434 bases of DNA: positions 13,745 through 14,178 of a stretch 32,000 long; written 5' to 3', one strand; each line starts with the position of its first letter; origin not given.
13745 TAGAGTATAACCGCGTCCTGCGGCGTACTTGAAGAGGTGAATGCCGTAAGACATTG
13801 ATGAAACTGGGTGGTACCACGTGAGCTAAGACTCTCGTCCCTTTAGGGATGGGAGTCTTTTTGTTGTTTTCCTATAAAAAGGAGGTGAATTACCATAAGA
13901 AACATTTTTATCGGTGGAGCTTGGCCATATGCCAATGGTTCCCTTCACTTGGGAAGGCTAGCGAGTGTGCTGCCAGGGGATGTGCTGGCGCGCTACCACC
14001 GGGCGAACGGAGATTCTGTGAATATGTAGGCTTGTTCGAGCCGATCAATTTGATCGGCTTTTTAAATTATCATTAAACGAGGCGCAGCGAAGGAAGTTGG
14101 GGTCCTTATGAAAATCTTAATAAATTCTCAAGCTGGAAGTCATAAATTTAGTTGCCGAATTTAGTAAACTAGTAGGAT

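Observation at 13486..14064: Intact T-box leader driving only a 44-codon MetRS stub, directly abutting the van cluster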

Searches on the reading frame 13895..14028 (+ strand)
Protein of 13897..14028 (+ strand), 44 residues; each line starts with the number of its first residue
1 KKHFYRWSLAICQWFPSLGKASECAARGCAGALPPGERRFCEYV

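Call 9: search_protein_families(library=pfam, proteins=[window:13897-14028:+], max_evalue=0.01)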
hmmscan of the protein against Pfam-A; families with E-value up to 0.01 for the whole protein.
window:13897-14028:+ (44 aa): 0 families

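Call 10: search_solved_structures(query=window:13895-14026:+, max_evalue=1, show_alignments=2)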
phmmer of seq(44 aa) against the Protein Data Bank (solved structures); distinct sequences matched with E-value up to 1: 42.
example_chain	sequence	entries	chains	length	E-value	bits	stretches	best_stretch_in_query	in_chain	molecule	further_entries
8bru_A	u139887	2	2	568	1.1e-05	28.6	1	3-43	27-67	Methionine--tRNA ligase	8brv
3h9c_A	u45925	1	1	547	1.4e-05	28.3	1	3-43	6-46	Methionyl-tRNA synthetase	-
1qqt_A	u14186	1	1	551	1.4e-05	28.3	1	3-43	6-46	METHIONYL-TRNA SYNTHETASE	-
1f4l_A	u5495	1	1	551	1.4e-05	28.2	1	3-43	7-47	METHIONYL-TRNA SYNTHETASE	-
1p7p_A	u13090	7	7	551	1.4e-05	28.2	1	3-43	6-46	Methionyl-tRNA synthetase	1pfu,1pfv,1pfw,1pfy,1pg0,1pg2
8brw_A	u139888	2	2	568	1.5e-05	28.2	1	3-43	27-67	Methionine--tRNA ligase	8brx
6spn_A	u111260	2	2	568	1.5e-05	28.2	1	3-43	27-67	Methionine--tRNA ligase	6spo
6spp_A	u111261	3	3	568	1.5e-05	28.2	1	3-43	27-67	Methionine--tRNA ligase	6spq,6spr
3h97_A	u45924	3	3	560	2e-05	27.8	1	3-43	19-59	Methionyl-tRNA synthetase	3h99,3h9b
1rqg_A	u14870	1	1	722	0.00011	25.5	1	6-42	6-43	Methionyl-tRNA synthetase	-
6wqs_A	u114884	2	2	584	0.00032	24.1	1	4-41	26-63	Methionine--tRNA ligase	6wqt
6wq6_A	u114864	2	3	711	0.00041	23.8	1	4-41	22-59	Methionine--tRNA ligase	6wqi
7ulz_A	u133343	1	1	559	0.00041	23.7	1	2-40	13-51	Methionine--tRNA ligase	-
1h3n_A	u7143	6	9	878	0.0006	23.3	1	9-40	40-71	LEUCYL-TRNA SYNTHETASE | AMINOACYL-TRNA SYNTHETASE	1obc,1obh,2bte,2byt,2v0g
2v0c_A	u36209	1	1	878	0.0006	23.3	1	9-40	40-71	AMINOACYL-TRNA SYNTHETASE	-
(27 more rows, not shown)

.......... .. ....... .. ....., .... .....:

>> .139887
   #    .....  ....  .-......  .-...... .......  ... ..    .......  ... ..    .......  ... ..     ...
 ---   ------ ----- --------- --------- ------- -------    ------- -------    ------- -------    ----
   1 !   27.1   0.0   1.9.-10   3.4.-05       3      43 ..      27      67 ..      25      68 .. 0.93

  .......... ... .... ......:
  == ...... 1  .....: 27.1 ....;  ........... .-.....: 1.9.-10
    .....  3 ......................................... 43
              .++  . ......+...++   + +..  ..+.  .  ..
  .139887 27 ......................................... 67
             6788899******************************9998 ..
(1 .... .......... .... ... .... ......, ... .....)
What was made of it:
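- Checked: The stub matches MetRS N-termini (PDB phmmer E = 1e-5, call 10).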

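Call 11: find_homologous_proteins(query=window:13895-14026:+, max_evalue=0.001)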
Query seq(44 aa) (44 aa): 89 proteins with E <= 0.001 among 89 candidates.
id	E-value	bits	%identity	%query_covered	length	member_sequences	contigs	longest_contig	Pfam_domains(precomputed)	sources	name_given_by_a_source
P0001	6.2e-21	90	95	100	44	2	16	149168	PF09334.18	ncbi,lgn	-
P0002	6.6e-18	80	86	95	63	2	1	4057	PF09334.18,PF00133.29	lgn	-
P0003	7.2e-17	77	86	95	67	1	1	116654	PF09334.18,PF00133.29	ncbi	-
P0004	1.3e-16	76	78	91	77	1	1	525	PF09334.18,PF00133.29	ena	-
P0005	5.8e-16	74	81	95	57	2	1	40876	PF09334.18,PF00133.29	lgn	-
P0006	6.5e-16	74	85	91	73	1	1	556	PF09334.18,PF00133.29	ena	-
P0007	2.2e-15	73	79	95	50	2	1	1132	PF09334.18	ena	-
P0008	6.4e-15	71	79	95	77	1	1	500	PF09334.18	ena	-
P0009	6.9e-15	71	79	95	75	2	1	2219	PF09334.18,PF00133.29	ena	-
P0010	8.2e-15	71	79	95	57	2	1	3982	PF09334.18,PF00133.29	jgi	-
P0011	8.4e-15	71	76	95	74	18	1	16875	PF09334.18,PF00133.29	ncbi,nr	ncbi:MAG: methionine--tRNA ligase, partial [Ruminococcaceae bacterium]|nr:methionine--tRNA ligase [O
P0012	1.1e-14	70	75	100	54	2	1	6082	PF09334.18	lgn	-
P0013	1.5e-14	70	76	95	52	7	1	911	PF09334.18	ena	-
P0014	2.1e-14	70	82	89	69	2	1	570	PF09334.18,PF00133.29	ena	-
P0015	2.3e-14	69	78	91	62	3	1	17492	PF09334.18,PF00133.29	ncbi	-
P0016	2.6e-14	69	82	89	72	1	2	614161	PF09334.18,PF00133.29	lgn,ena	-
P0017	2.7e-14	69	78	91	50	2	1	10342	PF09334.18,PF00133.29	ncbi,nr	ncbi:MAG: class I tRNA ligase family protein, partial [Epulopiscium sp.]|nr:class I tRNA ligase fami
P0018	2.7e-14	69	78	91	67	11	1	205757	PF09334.18,PF00133.29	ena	-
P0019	2.8e-14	69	78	91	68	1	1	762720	PF09334.18,PF00133.29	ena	-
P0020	3.0e-14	69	74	95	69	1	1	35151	PF09334.18,PF00133.29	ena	-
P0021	3.4e-14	69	78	91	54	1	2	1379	PF09334.18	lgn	-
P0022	3.5e-14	69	78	93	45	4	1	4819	PF09334.18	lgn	-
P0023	3.6e-14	69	78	91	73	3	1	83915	PF09334.18,PF00133.29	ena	-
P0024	3.6e-14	69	76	95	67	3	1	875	PF09334.18,PF00133.29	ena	-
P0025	4.0e-14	69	74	95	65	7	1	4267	PF09334.18,PF00133.29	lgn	-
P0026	5.8e-14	68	83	93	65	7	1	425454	PF09334.18,PF00133.29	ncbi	-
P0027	6.3e-14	68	75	91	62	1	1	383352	PF09334.18,PF00133.29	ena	-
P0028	8.7e-14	68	76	93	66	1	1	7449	PF09334.18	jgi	-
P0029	1.2e-13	67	78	91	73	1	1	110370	PF09334.18,PF00133.29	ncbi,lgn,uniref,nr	ncbi:tRNA synthetases class I (M) [Clostridium frigidicarnis]|uniref:tRNA synthetases class I (M) n=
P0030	1.4e-13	67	75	91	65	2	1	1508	PF09334.18,PF00133.29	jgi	jgi:methionyl-tRNA synthetase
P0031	1.4e-13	67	75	91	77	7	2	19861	PF09334.18,PF00133.29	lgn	-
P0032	1.7e-13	67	71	93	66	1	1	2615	PF09334.18,PF00133.29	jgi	jgi:methionyl-tRNA synthetase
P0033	2.0e-13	66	73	91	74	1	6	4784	PF09334.18,PF00133.29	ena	-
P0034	2.9e-13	66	74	86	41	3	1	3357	PF09334.18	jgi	jgi:methionyl-tRNA synthetase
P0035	3.6e-13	66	67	98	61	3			PF09334.18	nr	nr:class I tRNA ligase family protein [Clostridium intestinale]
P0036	4.3e-13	65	73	93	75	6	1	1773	PF09334.18,PF00133.29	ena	-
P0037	5.0e-13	65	81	82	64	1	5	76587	PF09334.18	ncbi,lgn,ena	-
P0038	5.5e-13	65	75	91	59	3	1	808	PF09334.18,PF00133.29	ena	-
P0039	6.1e-13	65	68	100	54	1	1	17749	PF09334.18,PF00133.29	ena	-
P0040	6.1e-13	65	73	93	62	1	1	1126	PF09334.18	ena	-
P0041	6.7e-13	65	74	86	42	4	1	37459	PF09334.18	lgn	-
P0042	7.8e-13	65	73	93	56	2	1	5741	PF09334.18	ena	-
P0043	1.2e-12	64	74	89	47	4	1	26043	PF09334.18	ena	-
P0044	1.3e-12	64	73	93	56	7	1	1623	PF09334.18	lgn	-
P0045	1.3e-12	64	70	91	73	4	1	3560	PF09334.18,PF00133.29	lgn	-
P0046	1.4e-12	64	70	91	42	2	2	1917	PF09334.18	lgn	-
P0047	1.5e-12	64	73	91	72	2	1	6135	PF09334.18,PF00133.29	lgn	-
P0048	2.2e-12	63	71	95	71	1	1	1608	PF09334.18,PF00133.29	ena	-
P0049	2.3e-12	63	71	93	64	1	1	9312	PF09334.18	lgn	-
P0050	2.7e-12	63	71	93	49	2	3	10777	PF09334.18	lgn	-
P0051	2.8e-12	63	73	93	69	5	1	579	PF09334.18,PF00133.29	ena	-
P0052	2.9e-12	63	71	95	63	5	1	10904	PF09334.18,PF00133.29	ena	-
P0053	3.2e-12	63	73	84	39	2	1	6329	PF09334.18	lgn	-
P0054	5.5e-12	62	68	93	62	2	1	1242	PF09334.18,PF00133.29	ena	-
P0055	7.1e-12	62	71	93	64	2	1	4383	PF09334.18,PF00133.29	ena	-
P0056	7.8e-12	62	71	93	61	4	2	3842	PF09334.18,PF00133.29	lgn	-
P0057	9.9e-12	61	74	86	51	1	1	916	PF09334.18,PF00133.29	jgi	-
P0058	1.6e-11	61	69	82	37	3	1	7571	PF09334.18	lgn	-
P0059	1.9e-11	60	80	80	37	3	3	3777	PF09334.18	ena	-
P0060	2.0e-11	60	69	89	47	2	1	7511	PF09334.18,PF00133.29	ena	-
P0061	2.3e-11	60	71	95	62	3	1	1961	PF09334.18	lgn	-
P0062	2.8e-11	60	67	95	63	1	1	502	PF09334.18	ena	-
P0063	2.9e-11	60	68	93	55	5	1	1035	PF09334.18,PF00133.29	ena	-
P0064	3.5e-11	60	67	95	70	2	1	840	PF09334.18,PF00133.29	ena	-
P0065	4.1e-11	59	72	82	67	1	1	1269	PF09334.18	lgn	-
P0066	4.2e-11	59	66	93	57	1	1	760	PF09334.18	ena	-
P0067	5.4e-11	59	68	93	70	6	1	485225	PF09334.18,PF00133.29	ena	-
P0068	5.7e-11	59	62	95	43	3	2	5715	PF09334.18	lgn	-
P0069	5.8e-11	59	69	82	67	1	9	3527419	PF09334.18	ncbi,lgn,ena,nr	ncbi:methionine--tRNA ligase 1 [[Clostridium] sordellii]|nr:class I tRNA ligase family protein [Paen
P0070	1.3e-10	58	64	95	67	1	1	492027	PF09334.18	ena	-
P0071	4.4e-10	56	74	80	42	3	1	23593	PF09334.18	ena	-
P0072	5.1e-10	56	68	86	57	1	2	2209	PF09334.18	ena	-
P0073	6.0e-10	56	71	80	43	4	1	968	PF09334.18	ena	-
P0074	1.2e-9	55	61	93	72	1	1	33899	PF09334.18,PF00133.29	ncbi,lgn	-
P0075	1.5e-9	54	69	82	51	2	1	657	PF09334.18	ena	-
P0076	1.7e-9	54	74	77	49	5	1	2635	PF09334.18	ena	-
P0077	2.7e-9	54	77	70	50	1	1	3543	PF09334.18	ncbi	-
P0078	3.0e-9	54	75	73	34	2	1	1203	PF09334.18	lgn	-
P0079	7.7e-9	52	77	68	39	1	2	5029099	PF09334.18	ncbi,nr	ncbi:class I tRNA ligase family protein [Clostridium tagluense]|nr:class I tRNA ligase family protei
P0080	8.2e-9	52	77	68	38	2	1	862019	PF09334.18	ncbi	-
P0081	1.7e-8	51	73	68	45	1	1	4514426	PF09334.18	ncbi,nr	ncbi:class I tRNA ligase family protein [Bacillus sp. es.034]|nr:class I tRNA ligase family protein 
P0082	2.8e-8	51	83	66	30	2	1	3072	PF09334.18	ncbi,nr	ncbi:MAG: class I tRNA ligase family protein, partial [Clostridiales bacterium]|nr:class I tRNA liga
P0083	3.3e-8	50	70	75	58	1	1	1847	PF09334.18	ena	-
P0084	4.3e-8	50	65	77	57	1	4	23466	PF09334.18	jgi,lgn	-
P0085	7.8e-8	49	72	73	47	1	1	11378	PF09334.18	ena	-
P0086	8.5e-8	49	71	70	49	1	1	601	PF09334.18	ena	-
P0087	1.2e-7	49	75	73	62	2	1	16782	PF09334.18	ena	-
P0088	9.7e-7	46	64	89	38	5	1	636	PF09334.18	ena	-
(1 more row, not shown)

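Call 14: find_encoding_contigs(protein=P0001, flank=10000, max_places=10)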
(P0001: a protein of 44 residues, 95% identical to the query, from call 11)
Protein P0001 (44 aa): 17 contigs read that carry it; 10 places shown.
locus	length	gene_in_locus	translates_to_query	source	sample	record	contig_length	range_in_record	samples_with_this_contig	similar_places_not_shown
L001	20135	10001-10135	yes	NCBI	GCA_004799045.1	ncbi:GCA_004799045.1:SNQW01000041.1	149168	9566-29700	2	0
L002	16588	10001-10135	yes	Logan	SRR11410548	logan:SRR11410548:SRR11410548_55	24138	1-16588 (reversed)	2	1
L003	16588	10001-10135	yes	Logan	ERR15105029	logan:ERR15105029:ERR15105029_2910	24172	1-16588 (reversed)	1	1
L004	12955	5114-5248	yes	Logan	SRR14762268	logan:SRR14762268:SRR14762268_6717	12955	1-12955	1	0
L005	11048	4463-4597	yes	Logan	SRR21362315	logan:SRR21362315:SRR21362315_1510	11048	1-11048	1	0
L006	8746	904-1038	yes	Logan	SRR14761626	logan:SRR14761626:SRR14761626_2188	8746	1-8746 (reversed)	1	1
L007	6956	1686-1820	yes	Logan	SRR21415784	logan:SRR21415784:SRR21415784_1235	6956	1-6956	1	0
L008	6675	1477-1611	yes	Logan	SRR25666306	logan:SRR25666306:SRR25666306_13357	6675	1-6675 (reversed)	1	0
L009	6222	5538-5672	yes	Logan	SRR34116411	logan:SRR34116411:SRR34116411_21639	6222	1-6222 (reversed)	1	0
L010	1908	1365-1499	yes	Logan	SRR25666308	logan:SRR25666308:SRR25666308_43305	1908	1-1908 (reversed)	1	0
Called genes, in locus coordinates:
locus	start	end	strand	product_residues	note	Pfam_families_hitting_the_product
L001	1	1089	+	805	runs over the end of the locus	PF13361:UvrD_C (faint), PF13245:AAA_19 (faint), PF00580:UvrD-helicase (weak), PF13538:UvrD_C_2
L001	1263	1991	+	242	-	PF00188:CAP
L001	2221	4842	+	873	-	PF01326:PPDK_N, PF27448:Rph_4th, PF00391:PEP-utilizers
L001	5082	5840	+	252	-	PF23441:SDR, PF00106:adh_short, PF01370:Epimerase (weak), PF08659:KR, PF13561:adh_short_C2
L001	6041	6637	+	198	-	PF00440:TetR_N, PF16925:TetR_C_13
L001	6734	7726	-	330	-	PF08220:HTH_DeoR (weak), PF08279:HTH_11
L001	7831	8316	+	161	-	PF14526:Cass2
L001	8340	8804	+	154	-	-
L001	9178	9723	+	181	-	PF08002:DUF1697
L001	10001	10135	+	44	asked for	PF09334:tRNA-synt_1g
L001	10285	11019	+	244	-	PF00072:Response_reg, PF00486:Trans_reg_C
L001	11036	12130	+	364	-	PF00512:HisKA, PF02518:HATPase_c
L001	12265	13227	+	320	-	PF00389:2-Hacid_dh, PF02826:2-Hacid_dh_C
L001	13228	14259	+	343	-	PF01820:Dala_Dala_lig_N, PF02222:ATP-grasp, PF02655:ATP-grasp_3, PF07478:Dala_Dala_lig_C, PF02786:CPSase_L_D2 (faint), PF13535:ATP-grasp_4 (weak)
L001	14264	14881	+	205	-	PF01427:Peptidase_M15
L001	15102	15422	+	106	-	PF03551:PadR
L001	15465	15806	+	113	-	PF06304:DUF1048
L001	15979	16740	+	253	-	PF00005:ABC_tran, PF13304:AAA_21 (weak)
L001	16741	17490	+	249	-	PF01061:ABC2_membrane, PF12698:ABC2_membrane_3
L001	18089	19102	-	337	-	PF01032:FecCD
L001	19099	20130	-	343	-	PF01032:FecCD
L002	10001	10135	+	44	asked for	PF09334:tRNA-synt_1g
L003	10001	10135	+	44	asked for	PF09334:tRNA-synt_1g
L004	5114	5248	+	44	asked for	PF09334:tRNA-synt_1g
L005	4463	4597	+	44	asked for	PF09334:tRNA-synt_1g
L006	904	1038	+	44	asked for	PF09334:tRNA-synt_1g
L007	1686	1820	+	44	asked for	PF09334:tRNA-synt_1g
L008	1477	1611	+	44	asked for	PF09334:tRNA-synt_1g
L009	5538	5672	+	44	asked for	PF09334:tRNA-synt_1g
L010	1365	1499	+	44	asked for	PF09334:tRNA-synt_1g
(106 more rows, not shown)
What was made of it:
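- The same stub occurs in 17 contigs from independent samples (call 14). The identical junction is found in 17 contigs from independent NCBI and Logan assemblies (call 14).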

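Call 19: find_encoding_contigs(protein=P0003, flank=8000, max_places=4)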
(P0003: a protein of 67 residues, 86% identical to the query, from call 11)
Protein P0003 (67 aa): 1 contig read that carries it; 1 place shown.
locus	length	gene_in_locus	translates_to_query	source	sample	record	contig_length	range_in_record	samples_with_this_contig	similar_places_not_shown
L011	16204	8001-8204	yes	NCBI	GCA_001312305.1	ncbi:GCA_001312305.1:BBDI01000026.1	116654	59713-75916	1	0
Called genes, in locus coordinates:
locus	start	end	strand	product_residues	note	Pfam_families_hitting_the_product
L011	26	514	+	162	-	PF00195:Chal_sti_synt_N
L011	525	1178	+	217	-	PF00195:Chal_sti_synt_N (weak), PF02797:Chal_sti_synt_C, PF08541:ACP_syn_III_C (weak)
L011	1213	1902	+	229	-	PF08241:Methyltransf_11, PF08242:Methyltransf_12, PF13649:Methyltransf_25, PF13847:Methyltransf_31 (weak)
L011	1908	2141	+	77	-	PF01494:FAD_binding_3 (weak), PF01266:DAO (weak)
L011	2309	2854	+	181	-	-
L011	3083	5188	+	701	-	PF00873:ACR_tran, PF03176:MMPL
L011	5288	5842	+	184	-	PF03096:Ndr, PF00561:Abhydrolase_1, PF12146:Hydrolase_4 (weak), PF12697:Abhydrolase_6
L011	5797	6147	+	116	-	-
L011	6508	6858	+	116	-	-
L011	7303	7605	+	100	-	-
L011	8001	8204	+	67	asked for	PF00133:tRNA-synt_1, PF09334:tRNA-synt_1g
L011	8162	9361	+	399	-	PF09334:tRNA-synt_1g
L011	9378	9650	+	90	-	-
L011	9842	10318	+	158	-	PF11188:DUF2975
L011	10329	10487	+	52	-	PF13443:HTH_26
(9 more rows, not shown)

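Call 20: find_encoding_contigs(protein=P0005, flank=8000, max_places=4)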
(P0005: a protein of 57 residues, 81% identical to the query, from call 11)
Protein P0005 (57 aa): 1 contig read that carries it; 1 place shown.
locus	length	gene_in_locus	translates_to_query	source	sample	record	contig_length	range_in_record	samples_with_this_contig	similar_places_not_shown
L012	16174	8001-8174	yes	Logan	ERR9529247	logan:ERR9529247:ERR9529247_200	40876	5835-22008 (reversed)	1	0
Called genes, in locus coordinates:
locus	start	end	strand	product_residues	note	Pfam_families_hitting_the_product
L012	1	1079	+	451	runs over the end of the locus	PF00270:DEAD, PF04851:ResIII, PF00271:Helicase_C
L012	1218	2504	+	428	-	-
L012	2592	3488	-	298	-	PF00701:DHDPS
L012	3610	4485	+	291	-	PF00126:HTH_1, PF03466:LysR_substrate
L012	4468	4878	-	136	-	PF00903:Glyoxalase, PF18029:Glyoxalase_6 (weak), PF22677:Ble-like_N (faint)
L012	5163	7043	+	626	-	PF02518:HATPase_c (weak), PF13589:HATPase_c_3, PF00183:HSP90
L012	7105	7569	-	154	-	PF14275:DUF4362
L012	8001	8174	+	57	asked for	PF00133:tRNA-synt_1, PF09334:tRNA-synt_1g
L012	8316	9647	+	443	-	PF09334:tRNA-synt_1g, PF08264:Anticodon_1 (weak), PF19303:Anticodon_3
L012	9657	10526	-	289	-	PF00126:HTH_1, PF03466:LysR_substrate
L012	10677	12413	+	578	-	PF00664:ABC_membrane, PF00005:ABC_tran, PF02463:SMC_N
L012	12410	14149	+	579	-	PF00664:ABC_membrane, PF00005:ABC_tran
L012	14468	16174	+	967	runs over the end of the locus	PF00933:Glyco_hydro_3, PF01915:Glyco_hydro_3_C, PF14310:Fn3-like, PF03422:CBM_6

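Call 21: search_protein_representatives(protein=window:13895-14026:+)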
Query: 44 residues. Proteins with E-value up to 0.001 (for the whole library): 527; up to 1e-10: 80; up to 1e-30: 0. The best 150 are listed.
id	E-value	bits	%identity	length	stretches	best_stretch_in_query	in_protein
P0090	2.4e-18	80.1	88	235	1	2-42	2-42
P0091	3.4e-18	79.6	88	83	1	2-42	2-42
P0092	1.9e-15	71.2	78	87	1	2-42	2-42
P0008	2.0e-15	71.1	79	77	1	1-42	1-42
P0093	3.7e-15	70.2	78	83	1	2-42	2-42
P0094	4.1e-15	70.1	82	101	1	3-42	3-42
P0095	6.7e-15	69.4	76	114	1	1-42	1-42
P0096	7.0e-15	69.4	78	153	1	2-42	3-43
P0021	1.1e-14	68.8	78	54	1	1-40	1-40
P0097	1.2e-14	68.6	78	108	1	2-42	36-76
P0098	1.2e-14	68.6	76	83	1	1-42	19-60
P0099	1.5e-14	68.4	78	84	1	2-42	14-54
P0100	1.6e-14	68.3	78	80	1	2-42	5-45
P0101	1.9e-14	68.0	72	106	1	3-42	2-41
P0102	2.3e-14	67.8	76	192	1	1-42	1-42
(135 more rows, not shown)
